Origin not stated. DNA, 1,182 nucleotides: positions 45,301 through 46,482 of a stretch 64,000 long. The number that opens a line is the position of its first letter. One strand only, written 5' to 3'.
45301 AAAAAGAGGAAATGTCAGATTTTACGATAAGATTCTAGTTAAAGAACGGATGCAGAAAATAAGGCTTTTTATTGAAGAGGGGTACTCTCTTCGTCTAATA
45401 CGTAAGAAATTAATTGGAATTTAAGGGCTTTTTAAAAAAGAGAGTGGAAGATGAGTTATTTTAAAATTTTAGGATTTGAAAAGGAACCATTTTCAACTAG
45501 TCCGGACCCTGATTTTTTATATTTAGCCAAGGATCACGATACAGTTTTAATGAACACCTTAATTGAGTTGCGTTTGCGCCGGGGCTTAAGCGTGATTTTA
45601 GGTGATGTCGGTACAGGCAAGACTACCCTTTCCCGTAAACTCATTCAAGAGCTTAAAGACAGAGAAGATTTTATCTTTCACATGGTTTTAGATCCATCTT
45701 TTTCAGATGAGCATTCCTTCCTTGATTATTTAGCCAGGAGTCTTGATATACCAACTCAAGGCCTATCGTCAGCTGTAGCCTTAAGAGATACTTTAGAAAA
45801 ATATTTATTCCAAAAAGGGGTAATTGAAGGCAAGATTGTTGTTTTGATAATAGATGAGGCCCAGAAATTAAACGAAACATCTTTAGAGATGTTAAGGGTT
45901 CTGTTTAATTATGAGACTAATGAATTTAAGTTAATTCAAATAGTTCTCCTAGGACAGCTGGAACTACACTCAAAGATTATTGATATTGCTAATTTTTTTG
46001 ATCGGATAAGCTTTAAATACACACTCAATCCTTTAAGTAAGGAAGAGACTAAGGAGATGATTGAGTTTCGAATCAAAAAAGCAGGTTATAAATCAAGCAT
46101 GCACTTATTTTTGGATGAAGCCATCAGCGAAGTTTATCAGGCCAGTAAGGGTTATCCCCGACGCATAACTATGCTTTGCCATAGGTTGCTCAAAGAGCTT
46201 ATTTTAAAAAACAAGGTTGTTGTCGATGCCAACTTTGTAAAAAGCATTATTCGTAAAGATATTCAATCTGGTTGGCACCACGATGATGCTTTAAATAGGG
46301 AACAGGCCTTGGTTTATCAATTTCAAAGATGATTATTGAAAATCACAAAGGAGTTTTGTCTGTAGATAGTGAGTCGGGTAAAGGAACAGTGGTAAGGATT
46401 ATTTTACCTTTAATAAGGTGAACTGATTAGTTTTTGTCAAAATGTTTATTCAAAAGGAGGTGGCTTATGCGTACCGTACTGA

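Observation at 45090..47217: Composite module: palindromic operator + Xis/MerR-like HTH + ExeA/TniB-like AAA+ ATPase + vestigial histidine-kinase tail + REC + PilZ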

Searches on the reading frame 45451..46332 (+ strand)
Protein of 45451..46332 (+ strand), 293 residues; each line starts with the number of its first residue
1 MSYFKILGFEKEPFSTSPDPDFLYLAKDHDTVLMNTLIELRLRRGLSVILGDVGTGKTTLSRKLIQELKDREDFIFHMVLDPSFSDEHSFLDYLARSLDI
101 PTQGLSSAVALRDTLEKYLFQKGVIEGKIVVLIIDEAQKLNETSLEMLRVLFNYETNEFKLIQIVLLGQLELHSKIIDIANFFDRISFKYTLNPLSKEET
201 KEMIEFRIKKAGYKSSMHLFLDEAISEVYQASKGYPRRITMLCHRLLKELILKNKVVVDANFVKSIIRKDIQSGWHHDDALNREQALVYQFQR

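Call 5: search_protein_families(library=pfam, proteins=[window:45451-46332:+], max_evalue=0.1)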
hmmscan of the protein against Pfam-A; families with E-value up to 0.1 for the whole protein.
window:45451-46332:+ (293 aa): 26 families (the best 25 are shown)
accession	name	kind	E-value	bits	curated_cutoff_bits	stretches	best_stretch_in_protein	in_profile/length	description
PF13401.12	AAA_22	-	7.2e-23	81.8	27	1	43-174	4-128/130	AAA domain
PF01637.24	ATPase_2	-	4e-09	37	33.2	1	46-242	22-225/225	ATPase domain predominantly from Archaea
PF13191.12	AAA_16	-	5.3e-08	34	32.6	1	45-153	25-157/167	AAA ATPase domain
PF13173.12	AAA_14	-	2.2e-07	31.4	27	1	47-199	5-127/129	AAA domain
PF13604.12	AAA_30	-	5.5e-05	23.4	27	1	43-148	17-108/191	AAA domain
PF13245.12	AAA_19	-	0.00018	22.1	25.1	1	40-154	7-116/134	AAA domain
PF00931.28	NB-ARC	-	0.0003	20.6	23.5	1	35-250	10-209/248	NB-ARC domain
PF24883.2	NPHP3_N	-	0.00068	20.3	24.8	1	47-90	25-68/164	Nephrocystin 3, N-terminal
PF12775.13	AAA_7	-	0.00089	19.3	25.8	1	29-78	17-66/181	P-loop containing dynein motor region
PF07693.20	KAP_NTPase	-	0.001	18.8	20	1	51-92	27-69/293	KAP family P-loop domain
PF00004.35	AAA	-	0.0013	19.6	21.2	1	49-147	3-87/131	ATPase family associated with various cellular activities (AAA)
PF05729.18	NACHT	-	0.0013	19.1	26.7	1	47-140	3-93/167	NACHT domain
PF09848.15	SLFN-g3_helicase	-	0.0017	18.1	24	1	47-144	4-95/354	Schlafen group 3, DNA/RNA helicase domain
PF20720.3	nSTAND3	-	0.0029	17.8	27.2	1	43-73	16-46/155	Novel STAND NTPase 3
PF05621.17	TniB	-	0.0035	17.2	22.4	1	47-169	38-162/189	Bacterial TniB protein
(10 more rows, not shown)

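Call 7: find_encoding_contigs(protein=window:45451-46332:+, flank=10000, max_places=6)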
Protein window:45451-46332:+ (293 aa): 9 contigs read that carry it; 5 places shown.
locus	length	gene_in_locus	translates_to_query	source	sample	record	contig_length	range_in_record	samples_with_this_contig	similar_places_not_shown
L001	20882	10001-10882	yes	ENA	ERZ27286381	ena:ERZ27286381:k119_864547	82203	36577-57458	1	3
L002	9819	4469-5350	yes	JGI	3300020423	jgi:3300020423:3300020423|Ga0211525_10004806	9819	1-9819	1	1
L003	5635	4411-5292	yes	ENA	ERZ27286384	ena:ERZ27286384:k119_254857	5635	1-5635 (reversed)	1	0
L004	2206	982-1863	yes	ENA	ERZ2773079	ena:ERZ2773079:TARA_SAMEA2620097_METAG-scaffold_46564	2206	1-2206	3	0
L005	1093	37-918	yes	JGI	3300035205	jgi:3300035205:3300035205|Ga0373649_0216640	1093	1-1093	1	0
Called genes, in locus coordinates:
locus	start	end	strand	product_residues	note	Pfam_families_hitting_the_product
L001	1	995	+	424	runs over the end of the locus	PF01408:GFO_IDH_MocA, PF03447:NAD_binding_3, PF00742:Homoserine_dh, PF13291:ACT_4 (faint), PF01842:ACT, PF22629:ACT_AHAS_ss (weak)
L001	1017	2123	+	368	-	PF00291:PALP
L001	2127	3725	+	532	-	PF03485:Arg_tRNA_synt_N, PF00750:tRNA-synt_1d, PF09334:tRNA-synt_1g (faint), PF05746:DALR_1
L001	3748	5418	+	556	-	PF01368:DHH, PF02272:DHHA1, PF17768:RecJ_OB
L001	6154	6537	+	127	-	-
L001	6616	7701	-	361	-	PF03739:LptF_LptG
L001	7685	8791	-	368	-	PF03739:LptF_LptG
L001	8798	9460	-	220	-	PF18912:DZR_2 (weak), PF00156:Pribosyltran (weak)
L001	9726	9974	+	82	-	PF13411:MerR_1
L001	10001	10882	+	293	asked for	PF01637:ATPase_2, PF13191:AAA_16 (weak), PF13173:AAA_14 (weak), PF13401:AAA_22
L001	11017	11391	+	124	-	PF00072:Response_reg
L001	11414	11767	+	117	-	PF07238:PilZ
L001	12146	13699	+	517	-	PF00501:AMP-binding, PF13193:AMP-binding_C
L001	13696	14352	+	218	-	PF00849:PseudoU_synth_2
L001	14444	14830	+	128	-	PF13279:4HBT_2, PF03061:4HBT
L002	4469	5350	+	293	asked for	PF01637:ATPase_2, PF13191:AAA_16 (weak), PF13173:AAA_14 (weak), PF13401:AAA_22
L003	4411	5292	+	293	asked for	PF01637:ATPase_2, PF13191:AAA_16 (weak), PF13173:AAA_14 (weak), PF13401:AAA_22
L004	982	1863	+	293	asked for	PF01637:ATPase_2, PF13191:AAA_16 (weak), PF13173:AAA_14 (weak), PF13401:AAA_22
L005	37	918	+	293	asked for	PF01637:ATPase_2, PF13191:AAA_16 (weak), PF13173:AAA_14 (weak), PF13401:AAA_22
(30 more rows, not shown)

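Call 8: search_protein_families(library=ncbifam, proteins=[window:45451-46332:+], max_evalue=0.01)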
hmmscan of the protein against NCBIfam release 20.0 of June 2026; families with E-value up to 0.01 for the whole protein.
window:45451-46332:+ (293 aa): 5 families
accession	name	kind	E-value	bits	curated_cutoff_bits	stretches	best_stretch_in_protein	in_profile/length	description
TIGR03015.1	pepcterm_ATPase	hypoth_equivalog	1.7e-55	188.3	324.5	1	3-268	2-264/269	XrtA/PEP-CTERM system-associated ATPase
TIGR02928.1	TIGR02928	subfamily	1.2e-05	24.4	181.3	1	48-175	44-181/366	orc1/cdc6 family replication initiation protein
TIGR01447.1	recD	equivalog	0.0011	17.6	310.15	0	34-69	153-188/597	exodeoxyribonuclease V subunit alpha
NF041000.1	ATPase_ComGA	equivalog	0.0052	15.8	300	1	40-90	124-174/267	competence type IV pilus ATPase ComGA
NF001624.0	PRK00411.1-2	subfamily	0.0073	15.2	354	1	47-218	55-228/374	ORC1-type DNA replication protein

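Call 9: find_homologous_proteins(query=window:45451-46332:+, max_evalue=1e-10)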
Query window:45451-46332:+ (293 aa): 6152 proteins with E <= 1e-10 among 8000 candidates; the best 120 are listed.
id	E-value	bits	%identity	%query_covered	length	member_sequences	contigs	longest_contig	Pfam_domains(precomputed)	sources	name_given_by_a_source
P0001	1.9e-152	524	82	98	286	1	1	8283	PF13173.13,PF13401.13,PF01637.25,PF13191.13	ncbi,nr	ncbi:MAG: AAA family ATPase [Candidatus Omnitrophica bacterium]|nr:AAA family ATPase [Candidatus Omn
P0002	2.5e-149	514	79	98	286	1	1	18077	PF13173.13,PF13401.13,PF01637.25,PF13191.13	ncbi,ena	-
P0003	1.1e-147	509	79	98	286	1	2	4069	PF13173.13,PF13401.13,PF01637.25,PF13191.13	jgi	jgi:general secretion pathway protein A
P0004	1.3e-145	502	78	98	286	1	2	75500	PF13173.13,PF13401.13,PF20703.4,PF01637.25,PF13191.13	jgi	-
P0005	1.6e-143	495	78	98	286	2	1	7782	PF13173.13,PF13401.13,PF20703.4,PF01637.25,PF13191.13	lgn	-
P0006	4.1e-143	494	78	98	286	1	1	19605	PF13173.13,PF13401.13,PF20703.4,PF01637.25,PF13191.13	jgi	jgi:general secretion pathway protein A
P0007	1.9e-141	488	76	97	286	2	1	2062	PF13173.13,PF13401.13,PF20703.4,PF01637.25,PF13191.13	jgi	jgi:general secretion pathway protein A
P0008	3.8e-137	474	74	98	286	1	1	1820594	PF13173.13,PF13401.13,PF01637.25,PF13191.13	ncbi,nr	ncbi:MAG: AAA family ATPase [Candidatus Omnitrophota bacterium]|nr:MAG: AAA family ATPase [Candidatu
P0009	7.3e-136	470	74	97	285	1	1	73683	PF13173.13,PF13401.13,PF20703.4,PF01637.25,PF13191.13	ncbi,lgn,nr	ncbi:MAG: AAA family ATPase [Candidatus Omnitrophica bacterium]|nr:AAA family ATPase [Candidatus Omn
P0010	2.0e-135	469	76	94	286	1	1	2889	PF13401.13,PF01637.25,PF13191.13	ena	-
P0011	2.2e-134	465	72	98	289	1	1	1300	PF13173.13,PF13401.13,PF01637.25,PF13191.13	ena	-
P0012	1.1e-133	463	72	96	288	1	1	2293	PF13173.13,PF13401.13,PF01637.25,PF13191.13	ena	-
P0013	2.3e-133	462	74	94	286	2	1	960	PF13173.13,PF13401.13,PF20703.4,PF01637.25,PF13191.13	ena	-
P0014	1.8e-132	459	73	94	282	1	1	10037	PF13173.13,PF13401.13,PF01637.25,PF13191.13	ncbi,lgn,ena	-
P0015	1.1e-131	456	73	94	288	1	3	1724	PF13173.13,PF13401.13,PF01637.25,PF13191.13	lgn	-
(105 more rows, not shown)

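Call 11: find_encoding_contigs(protein=P0004, flank=8000, max_places=2)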
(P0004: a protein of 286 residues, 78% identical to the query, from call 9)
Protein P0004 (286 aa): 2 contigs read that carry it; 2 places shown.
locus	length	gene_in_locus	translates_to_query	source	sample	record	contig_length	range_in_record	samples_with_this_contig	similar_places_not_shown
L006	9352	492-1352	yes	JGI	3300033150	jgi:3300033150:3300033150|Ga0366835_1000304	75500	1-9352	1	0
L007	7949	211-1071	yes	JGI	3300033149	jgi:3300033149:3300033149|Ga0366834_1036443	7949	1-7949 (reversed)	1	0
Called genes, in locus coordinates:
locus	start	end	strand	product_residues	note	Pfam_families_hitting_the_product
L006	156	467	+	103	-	PF13411:MerR_1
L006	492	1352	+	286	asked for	PF01637:ATPase_2 (weak), PF13191:AAA_16 (weak), PF20703:nSTAND1 (weak), PF13173:AAA_14 (weak), PF13401:AAA_22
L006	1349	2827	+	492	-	-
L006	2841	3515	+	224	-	-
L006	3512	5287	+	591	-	PF07660:STN (weak), PF03958:Secretin_N, PF00263:Secretin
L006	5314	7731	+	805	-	-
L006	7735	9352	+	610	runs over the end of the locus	PF07660:STN (faint), PF21305:type_II_gspD_N0 (weak), PF03958:Secretin_N, PF00263:Secretin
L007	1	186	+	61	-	?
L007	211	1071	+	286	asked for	PF01637:ATPase_2 (weak), PF13191:AAA_16 (weak), PF20703:nSTAND1 (weak), PF13173:AAA_14 (weak), PF13401:AAA_22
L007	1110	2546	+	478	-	-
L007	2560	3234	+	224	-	-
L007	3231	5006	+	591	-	PF07660:STN (weak), PF03958:Secretin_N, PF00263:Secretin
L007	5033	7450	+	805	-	-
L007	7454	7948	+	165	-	?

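Call 12: find_encoding_contigs(protein=P0002, flank=8000, max_places=2)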
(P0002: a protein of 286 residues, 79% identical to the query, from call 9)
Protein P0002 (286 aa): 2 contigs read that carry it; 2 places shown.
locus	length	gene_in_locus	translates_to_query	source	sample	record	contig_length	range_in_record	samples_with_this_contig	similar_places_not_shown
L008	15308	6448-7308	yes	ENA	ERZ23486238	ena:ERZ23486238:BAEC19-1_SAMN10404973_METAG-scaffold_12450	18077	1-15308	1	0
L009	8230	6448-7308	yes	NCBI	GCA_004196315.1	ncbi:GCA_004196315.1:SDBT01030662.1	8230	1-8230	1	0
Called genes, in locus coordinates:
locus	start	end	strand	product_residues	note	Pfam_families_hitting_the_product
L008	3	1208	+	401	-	?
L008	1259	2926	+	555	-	PF01368:DHH, PF02272:DHHA1, PF17768:RecJ_OB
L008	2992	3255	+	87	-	-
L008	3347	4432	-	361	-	PF03739:LptF_LptG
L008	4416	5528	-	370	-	PF03739:LptF_LptG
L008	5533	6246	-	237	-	PF18912:DZR_2, PF00156:Pribosyltran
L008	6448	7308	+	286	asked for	PF01637:ATPase_2, PF13191:AAA_16 (faint), PF13173:AAA_14 (faint), PF13401:AAA_22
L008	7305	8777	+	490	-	-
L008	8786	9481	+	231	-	-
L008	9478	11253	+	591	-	PF03958:Secretin_N, PF00263:Secretin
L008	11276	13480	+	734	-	-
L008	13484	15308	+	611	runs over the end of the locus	PF07660:STN (faint), PF03958:Secretin_N, PF00263:Secretin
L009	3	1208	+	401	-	?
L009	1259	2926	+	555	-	PF01368:DHH, PF02272:DHHA1, PF17768:RecJ_OB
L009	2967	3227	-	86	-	PF00830:Ribosomal_L28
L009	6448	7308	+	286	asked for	PF01637:ATPase_2, PF13191:AAA_16 (faint), PF13173:AAA_14 (faint), PF13401:AAA_22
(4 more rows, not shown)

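Call 13: find_encoding_contigs(protein=P0008, flank=10000, max_places=1)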
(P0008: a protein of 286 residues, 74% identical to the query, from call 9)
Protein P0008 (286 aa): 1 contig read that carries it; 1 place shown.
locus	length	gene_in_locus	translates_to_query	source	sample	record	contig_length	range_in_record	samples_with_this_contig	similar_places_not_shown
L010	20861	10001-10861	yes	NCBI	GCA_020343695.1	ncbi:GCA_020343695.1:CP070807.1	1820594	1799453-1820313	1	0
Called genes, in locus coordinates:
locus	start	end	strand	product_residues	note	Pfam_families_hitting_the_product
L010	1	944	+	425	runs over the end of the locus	PF01676:Metalloenzyme, PF10143:PhosphMutase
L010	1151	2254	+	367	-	-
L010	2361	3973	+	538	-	PF01134:GIDA, PF03486:HI0933_like (faint), PF07992:Pyr_redox_2 (weak), PF12831:FAD_oxidored, PF21680:GIDA_C_1st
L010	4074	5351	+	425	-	PF00664:ABC_membrane, PF00005:ABC_tran, PF02463:SMC_N (weak)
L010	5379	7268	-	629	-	PF00515:TPR_1, PF07719:TPR_2, PF13181:TPR_8, PF13414:TPR_11, PF00515:TPR_1, PF13181:TPR_8, PF13424:TPR_12, PF13414:TPR_11, +29 more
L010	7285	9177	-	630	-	PF00515:TPR_1, PF13181:TPR_8, PF13414:TPR_11, PF13432:TPR_16, PF00515:TPR_1, PF00515:TPR_1, PF13181:TPR_8, PF13414:TPR_11, +38 more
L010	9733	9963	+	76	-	PF13411:MerR_1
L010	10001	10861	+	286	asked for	PF13191:AAA_16 (faint), PF01637:ATPase_2, PF13173:AAA_14 (faint), PF13401:AAA_22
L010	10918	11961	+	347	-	-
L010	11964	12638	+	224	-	-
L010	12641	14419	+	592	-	PF07660:STN (weak), PF03958:Secretin_N, PF00263:Secretin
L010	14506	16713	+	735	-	-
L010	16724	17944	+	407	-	PF03958:Secretin_N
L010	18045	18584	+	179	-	PF01195:Pept_tRNA_hydro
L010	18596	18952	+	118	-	PF01250:Ribosomal_S6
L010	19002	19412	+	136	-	PF00436:SSB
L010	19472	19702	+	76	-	PF01084:Ribosomal_S18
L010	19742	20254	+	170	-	PF01281:Ribosomal_L9_N, PF03948:Ribosomal_L9_C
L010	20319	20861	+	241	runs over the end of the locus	PF00772:DnaB, PF03796:DnaB_C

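Call 14: find_encoding_contigs(protein=P0001, flank=10000, max_places=2)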
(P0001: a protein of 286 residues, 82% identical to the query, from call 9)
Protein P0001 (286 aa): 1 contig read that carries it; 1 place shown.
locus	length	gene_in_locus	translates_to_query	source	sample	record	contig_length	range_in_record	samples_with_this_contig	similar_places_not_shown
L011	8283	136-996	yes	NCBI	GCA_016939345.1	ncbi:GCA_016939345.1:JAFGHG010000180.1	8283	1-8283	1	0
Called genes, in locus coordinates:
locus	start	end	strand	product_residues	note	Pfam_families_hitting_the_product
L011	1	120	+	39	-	?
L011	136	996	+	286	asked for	PF13191:AAA_16 (weak), PF01637:ATPase_2, PF13173:AAA_14 (weak), PF13401:AAA_22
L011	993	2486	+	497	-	-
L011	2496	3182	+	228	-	-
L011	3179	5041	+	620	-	PF07660:STN (faint), PF03958:Secretin_N, PF00263:Secretin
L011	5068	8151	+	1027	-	-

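Call 22: find_encoding_contigs(protein=P0002, flank=10000, max_places=1)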
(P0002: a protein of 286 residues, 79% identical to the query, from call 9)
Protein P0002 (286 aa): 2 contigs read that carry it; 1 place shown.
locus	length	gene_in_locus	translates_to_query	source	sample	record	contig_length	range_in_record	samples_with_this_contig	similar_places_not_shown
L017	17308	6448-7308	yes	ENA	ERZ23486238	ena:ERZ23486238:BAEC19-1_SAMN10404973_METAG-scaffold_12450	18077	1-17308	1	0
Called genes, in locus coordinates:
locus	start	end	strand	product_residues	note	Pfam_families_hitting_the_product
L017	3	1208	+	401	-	?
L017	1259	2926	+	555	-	PF01368:DHH, PF02272:DHHA1, PF17768:RecJ_OB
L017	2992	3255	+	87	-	-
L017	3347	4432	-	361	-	PF03739:LptF_LptG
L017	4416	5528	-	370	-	PF03739:LptF_LptG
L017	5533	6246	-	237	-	PF18912:DZR_2, PF00156:Pribosyltran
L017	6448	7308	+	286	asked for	PF01637:ATPase_2, PF13191:AAA_16 (faint), PF13173:AAA_14 (faint), PF13401:AAA_22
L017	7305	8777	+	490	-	-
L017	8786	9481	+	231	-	-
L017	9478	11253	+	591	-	PF03958:Secretin_N, PF00263:Secretin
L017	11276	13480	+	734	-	-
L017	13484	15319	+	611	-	PF07660:STN (faint), PF03958:Secretin_N, PF00263:Secretin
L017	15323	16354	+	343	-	PF17675:APG6_N (faint), PF27605:ODF2_C (weak), PF13181:TPR_8 (faint), PF27720:SSNA1 (weak), PF07719:TPR_2 (faint), PF13431:TPR_17 (faint), PF13432:TPR_16 (weak), PF13414:TPR_11, +1 more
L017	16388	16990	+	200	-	-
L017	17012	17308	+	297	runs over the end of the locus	PF13401:AAA_22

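Call 23: find_related_loci(query=window:45451-46332:+, collection=genome_contigs, flank=10000)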
Query window:45451-46332:+ (293 aa) in genome_contigs; peptide patterns used: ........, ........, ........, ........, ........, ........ (x = any residue, [..] = any of these).
151 stretches matched a pattern; 81 encode a relative of the query (tblastn E <= 1e-3); the best 80 are kept; 80 distinct loci.
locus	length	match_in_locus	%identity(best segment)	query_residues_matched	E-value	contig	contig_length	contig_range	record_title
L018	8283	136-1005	81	1-290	5e-162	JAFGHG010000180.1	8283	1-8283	MAG: Candidatus Omnitrophota bacterium isolate Zod_Metabat.1444 k87_12056359, whole genome shotgun sequence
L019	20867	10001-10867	74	1-289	4e-139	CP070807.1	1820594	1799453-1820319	MAG: Candidatus Omnitrophota bacterium isolate bin1292 chromosome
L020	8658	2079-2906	74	1-276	4e-130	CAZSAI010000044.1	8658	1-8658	MAG TPA_asm: uncultured Planctomycetia bacterium isolate binchicken_co19_531 genome assembly, contig: NODE_14184_length_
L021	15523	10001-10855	72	1-286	2e-128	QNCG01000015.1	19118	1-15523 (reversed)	MAG: Candidatus Omnitrophota bacterium isolate B32_G15 B32_Guay15_scaffold_00383, whole genome shotgun sequence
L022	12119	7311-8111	57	1-268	1e-99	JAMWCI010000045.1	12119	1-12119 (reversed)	MAG: Candidatus Omnitrophota bacterium isolate JZ-4.bins.180.201808 NODE_11323_length_12119_cov_1.201468, whole genome s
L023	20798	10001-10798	55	1-267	1e-99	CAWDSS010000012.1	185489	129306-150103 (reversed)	MAG: Candidatus Omnitrophota bacterium isolate MFD03726.bin.2.139 genome assembly, contig: contig_60450, whole genome sh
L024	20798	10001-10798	55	1-267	7e-98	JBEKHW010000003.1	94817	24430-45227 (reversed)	MAG: Candidatus Omnitrophota bacterium isolate SPRUCE 286 SPRUCE_286_3, whole genome shotgun sequence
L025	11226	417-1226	54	1-271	3e-97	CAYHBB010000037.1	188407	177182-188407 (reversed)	MAG TPA_asm: uncultured Planctomycetales bacterium isolate ERP119294_co2_534 genome assembly, contig: k141_392463, whole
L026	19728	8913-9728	52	1-273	9e-97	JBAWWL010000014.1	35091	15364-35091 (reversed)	MAG: Candidatus Omnitrophota bacterium isolate ELA036 MAG036_14, whole genome shotgun sequence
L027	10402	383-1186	54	1-269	1e-96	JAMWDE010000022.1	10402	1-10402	MAG: Candidatus Omnitrophota bacterium isolate QZM4_2.bins.442.Tibet NODE_26004_length_10402_cov_0.937324, whole genome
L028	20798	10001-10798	54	1-267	3e-96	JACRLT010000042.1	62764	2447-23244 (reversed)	MAG: Candidatus Omnitrophota bacterium isolate NC_groundwater_1888_Pr3_B-0.1um_46_13 SR2-18-B1_coassembly_352799, whole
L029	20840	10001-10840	53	1-284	3e-96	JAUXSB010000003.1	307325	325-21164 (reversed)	MAG: Candidatus Omnitrophota bacterium isolate C12_metabat.bin.33_sub C12_k141_645004, whole genome shotgun sequence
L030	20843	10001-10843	53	1-283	4e-96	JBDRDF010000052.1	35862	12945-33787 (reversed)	MAG: Candidatus Omnitrophota bacterium isolate MEGAHIT-group-1.237 k141_10586709, whole genome shotgun sequence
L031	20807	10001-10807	53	1-270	3e-96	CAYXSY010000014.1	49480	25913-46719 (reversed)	MAG TPA_asm: uncultured Planctomycetales bacterium isolate binchicken_co117_51 genome assembly, contig: NODE_1304_length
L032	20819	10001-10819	54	1-275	6e-96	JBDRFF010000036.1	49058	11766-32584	MAG: Candidatus Omnitrophota bacterium isolate MEGAHIT-group-1.354 k141_13624171, whole genome shotgun sequence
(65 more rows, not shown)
